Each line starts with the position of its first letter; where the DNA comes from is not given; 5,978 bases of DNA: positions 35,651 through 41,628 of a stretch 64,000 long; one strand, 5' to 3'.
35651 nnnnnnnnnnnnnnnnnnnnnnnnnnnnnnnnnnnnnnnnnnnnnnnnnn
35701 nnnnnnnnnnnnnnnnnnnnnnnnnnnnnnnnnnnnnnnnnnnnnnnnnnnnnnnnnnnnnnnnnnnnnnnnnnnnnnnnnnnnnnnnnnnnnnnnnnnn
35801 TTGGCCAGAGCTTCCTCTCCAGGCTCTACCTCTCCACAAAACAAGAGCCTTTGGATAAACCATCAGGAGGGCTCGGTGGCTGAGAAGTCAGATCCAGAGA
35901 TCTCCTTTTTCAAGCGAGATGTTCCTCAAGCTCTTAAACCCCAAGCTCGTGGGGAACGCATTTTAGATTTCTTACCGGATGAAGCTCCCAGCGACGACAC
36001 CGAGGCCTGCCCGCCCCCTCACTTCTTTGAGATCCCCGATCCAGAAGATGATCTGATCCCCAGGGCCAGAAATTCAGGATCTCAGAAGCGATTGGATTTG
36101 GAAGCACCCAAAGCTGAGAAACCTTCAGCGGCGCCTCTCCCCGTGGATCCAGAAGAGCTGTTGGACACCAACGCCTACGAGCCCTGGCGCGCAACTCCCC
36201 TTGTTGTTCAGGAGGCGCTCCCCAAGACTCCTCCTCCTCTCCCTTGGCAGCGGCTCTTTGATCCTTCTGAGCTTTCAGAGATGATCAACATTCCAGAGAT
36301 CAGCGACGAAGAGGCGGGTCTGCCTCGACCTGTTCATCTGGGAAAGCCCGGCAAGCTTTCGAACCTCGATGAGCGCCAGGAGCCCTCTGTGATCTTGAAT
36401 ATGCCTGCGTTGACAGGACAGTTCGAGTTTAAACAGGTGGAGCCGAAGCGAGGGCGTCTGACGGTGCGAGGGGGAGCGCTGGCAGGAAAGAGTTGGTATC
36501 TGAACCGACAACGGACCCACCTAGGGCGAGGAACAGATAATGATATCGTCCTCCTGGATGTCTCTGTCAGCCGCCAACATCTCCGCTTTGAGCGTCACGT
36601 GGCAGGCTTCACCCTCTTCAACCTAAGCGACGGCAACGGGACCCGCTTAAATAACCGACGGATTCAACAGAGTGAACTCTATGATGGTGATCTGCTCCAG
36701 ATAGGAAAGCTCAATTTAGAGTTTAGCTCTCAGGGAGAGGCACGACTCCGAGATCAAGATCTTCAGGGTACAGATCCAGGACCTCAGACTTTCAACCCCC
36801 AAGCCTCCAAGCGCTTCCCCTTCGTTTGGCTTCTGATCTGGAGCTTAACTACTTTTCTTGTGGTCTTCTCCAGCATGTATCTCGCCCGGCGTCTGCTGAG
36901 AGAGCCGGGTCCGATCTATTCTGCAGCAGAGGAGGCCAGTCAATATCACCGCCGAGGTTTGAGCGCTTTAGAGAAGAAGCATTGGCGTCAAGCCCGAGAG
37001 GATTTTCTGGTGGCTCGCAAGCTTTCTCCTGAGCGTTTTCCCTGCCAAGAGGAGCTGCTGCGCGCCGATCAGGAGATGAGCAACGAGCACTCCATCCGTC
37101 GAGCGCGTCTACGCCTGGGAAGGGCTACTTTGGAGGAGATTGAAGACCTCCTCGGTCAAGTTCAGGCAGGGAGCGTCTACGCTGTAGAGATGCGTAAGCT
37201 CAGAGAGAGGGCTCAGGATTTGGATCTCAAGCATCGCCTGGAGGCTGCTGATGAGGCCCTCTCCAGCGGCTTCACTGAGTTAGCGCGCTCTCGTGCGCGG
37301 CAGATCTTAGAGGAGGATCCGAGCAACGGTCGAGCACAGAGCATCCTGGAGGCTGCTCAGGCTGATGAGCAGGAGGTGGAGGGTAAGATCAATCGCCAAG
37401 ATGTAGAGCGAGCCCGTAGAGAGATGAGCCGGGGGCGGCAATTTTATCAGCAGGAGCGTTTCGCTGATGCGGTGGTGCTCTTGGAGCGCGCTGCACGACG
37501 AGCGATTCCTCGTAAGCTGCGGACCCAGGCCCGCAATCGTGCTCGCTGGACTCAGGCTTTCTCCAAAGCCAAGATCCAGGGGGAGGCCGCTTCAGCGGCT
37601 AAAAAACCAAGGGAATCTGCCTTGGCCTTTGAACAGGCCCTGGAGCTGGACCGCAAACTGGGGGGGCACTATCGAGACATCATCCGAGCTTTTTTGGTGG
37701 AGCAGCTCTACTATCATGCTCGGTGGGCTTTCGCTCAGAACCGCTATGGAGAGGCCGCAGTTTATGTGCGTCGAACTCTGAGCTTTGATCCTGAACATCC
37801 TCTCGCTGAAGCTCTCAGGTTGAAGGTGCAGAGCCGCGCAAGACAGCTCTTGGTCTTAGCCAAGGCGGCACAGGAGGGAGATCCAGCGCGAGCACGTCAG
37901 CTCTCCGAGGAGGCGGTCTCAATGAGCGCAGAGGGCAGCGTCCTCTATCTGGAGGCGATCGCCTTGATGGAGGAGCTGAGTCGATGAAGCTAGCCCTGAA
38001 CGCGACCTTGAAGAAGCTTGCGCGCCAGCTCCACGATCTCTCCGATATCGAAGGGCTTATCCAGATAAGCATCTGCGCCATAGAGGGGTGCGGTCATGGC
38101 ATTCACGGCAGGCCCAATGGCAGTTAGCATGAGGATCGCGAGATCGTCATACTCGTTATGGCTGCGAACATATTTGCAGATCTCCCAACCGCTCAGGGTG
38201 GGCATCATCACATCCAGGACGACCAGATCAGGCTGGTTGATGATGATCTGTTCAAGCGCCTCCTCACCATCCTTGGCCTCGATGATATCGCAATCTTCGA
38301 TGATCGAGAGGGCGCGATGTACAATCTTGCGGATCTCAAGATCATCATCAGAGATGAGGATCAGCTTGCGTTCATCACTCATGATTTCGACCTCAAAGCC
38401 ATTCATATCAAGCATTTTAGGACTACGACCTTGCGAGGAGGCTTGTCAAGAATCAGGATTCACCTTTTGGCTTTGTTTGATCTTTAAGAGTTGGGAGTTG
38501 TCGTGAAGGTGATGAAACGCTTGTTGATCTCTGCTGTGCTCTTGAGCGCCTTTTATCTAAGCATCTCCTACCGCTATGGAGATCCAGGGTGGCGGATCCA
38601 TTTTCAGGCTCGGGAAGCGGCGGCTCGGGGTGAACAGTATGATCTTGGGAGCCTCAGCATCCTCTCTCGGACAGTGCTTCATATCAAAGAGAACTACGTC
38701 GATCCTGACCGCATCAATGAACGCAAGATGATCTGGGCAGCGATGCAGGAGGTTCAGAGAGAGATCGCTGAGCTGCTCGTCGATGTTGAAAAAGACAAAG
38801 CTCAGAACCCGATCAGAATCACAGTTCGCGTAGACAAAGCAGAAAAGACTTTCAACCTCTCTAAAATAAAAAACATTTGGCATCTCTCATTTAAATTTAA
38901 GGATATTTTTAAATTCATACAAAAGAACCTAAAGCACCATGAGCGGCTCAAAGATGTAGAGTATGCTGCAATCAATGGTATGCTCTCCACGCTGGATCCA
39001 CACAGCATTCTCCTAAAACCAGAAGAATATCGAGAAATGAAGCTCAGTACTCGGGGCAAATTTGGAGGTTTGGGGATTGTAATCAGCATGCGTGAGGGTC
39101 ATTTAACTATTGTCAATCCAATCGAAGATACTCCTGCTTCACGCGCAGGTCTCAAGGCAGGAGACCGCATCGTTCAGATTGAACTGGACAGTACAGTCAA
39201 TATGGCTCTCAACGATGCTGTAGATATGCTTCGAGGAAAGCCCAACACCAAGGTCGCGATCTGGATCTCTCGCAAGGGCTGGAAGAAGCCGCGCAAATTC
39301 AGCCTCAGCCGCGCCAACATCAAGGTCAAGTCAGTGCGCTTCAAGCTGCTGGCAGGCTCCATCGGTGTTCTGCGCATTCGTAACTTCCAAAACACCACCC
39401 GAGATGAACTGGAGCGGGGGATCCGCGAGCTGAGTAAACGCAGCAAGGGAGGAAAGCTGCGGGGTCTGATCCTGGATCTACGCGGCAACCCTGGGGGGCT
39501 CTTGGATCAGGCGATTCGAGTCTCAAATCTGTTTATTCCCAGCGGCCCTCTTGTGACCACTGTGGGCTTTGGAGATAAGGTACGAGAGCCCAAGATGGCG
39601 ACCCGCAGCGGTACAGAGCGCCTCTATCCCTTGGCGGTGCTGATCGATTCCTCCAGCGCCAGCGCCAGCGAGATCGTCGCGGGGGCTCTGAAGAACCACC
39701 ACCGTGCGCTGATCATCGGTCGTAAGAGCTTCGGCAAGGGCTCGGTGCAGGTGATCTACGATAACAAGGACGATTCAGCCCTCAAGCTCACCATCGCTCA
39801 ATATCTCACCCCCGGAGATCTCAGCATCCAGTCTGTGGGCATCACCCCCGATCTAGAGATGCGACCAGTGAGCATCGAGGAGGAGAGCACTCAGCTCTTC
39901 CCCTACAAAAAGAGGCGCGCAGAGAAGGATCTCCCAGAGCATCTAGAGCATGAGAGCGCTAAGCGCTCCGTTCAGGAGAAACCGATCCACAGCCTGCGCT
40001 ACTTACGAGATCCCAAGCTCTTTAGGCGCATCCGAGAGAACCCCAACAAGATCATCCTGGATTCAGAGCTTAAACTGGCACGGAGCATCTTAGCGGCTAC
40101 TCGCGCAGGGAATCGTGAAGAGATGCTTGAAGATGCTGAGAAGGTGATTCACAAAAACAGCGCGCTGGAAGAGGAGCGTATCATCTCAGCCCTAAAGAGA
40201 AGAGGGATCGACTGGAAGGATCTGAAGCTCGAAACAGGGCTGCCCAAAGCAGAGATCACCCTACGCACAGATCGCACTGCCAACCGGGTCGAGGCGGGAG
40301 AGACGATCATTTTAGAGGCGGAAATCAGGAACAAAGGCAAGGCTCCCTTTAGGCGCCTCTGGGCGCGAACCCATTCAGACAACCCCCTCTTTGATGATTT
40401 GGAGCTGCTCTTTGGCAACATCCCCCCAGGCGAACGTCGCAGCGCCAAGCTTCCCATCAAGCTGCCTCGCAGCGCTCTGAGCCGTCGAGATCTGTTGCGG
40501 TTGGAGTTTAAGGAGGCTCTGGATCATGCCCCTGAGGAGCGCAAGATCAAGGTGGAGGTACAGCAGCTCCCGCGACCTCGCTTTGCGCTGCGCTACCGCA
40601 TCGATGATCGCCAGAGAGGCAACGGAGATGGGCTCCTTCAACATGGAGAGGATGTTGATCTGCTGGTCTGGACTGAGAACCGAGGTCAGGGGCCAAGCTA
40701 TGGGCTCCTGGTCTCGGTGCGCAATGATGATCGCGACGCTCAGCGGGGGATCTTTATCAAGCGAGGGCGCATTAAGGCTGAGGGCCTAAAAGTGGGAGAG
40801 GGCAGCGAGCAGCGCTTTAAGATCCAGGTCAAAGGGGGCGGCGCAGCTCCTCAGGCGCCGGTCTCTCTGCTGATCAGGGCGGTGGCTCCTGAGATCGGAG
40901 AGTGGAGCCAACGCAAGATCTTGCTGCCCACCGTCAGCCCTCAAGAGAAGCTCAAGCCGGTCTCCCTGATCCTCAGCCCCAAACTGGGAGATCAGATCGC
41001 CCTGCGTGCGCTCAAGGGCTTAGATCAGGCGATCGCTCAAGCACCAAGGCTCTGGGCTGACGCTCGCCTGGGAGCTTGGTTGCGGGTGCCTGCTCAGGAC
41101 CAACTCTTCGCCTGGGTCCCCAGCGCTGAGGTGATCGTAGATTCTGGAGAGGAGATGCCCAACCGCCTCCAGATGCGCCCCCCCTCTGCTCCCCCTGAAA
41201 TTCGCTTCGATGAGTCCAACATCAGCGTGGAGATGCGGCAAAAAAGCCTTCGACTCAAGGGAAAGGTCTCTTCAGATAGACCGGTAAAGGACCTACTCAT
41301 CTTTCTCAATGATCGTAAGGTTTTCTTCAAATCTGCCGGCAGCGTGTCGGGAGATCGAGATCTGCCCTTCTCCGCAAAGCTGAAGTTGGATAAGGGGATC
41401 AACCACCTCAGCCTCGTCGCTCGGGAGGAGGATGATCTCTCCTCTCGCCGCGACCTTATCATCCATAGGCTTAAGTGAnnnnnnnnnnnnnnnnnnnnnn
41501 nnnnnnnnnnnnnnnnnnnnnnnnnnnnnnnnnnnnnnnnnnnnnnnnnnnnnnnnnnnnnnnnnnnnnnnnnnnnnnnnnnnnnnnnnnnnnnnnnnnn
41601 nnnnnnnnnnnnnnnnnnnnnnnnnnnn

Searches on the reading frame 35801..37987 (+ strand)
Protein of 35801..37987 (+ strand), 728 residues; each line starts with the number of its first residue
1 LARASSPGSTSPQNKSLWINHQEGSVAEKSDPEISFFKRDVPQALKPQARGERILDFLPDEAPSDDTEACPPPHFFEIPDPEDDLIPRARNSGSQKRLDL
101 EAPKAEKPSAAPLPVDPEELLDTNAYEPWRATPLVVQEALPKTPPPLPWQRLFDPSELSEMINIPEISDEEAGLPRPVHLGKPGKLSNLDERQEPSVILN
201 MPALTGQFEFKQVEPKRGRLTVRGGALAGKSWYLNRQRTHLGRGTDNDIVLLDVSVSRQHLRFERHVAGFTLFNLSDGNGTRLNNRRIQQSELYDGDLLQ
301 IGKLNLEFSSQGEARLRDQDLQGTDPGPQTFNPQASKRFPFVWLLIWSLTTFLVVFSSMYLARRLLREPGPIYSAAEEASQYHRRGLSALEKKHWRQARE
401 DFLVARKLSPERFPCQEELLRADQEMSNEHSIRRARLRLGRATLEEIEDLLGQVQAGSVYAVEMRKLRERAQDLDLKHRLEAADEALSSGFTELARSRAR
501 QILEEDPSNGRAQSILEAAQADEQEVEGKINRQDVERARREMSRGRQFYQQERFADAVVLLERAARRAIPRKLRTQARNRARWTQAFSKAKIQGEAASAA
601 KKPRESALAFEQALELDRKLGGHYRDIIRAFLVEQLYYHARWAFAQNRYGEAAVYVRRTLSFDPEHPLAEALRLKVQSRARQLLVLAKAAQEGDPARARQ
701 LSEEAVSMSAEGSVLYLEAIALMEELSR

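Call 53: search_protein_families(library=pfam, proteins=[window:35801-37987:+], max_evalue=0.00001)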
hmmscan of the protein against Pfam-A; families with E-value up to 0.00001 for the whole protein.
window:35801-37987:+ (728 aa): 3 families
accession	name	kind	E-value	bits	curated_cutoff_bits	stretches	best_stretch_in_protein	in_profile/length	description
PF16697.10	Yop-YscD_cpl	-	3.7e-15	56.4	33.2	1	225-311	5-93/94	Inner membrane component of T3SS, cytoplasmic domain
PF00498.31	FHA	-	3.2e-14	53.5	20.7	1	240-302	2-67/67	FHA domain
PF07719.23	TPR_2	-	8e-07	29.1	27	0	382-411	4-33/34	Tetratricopeptide repeat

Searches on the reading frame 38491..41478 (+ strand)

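Call 53: search_protein_families(library=pfam, proteins=[window:38491-41478:+], max_evalue=0.00001)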
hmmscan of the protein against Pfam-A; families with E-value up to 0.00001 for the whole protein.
window:38491-41478:+ (995 aa): 4 families
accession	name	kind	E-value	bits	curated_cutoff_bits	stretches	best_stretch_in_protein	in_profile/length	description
PF03572.23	Peptidase_S41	-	2.4e-46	157.8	24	1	291-456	2-164/165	Peptidase family S41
PF00595.29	PDZ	-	4.2e-09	37.1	23.2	1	187-257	6-78/81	PDZ domain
PF13180.12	PDZ_2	-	9.8e-09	35.8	27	1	192-265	1-73/80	PDZ domain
PF17820.7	PDZ_6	-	1.6e-07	31.4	27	1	207-257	2-50/54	PDZ domain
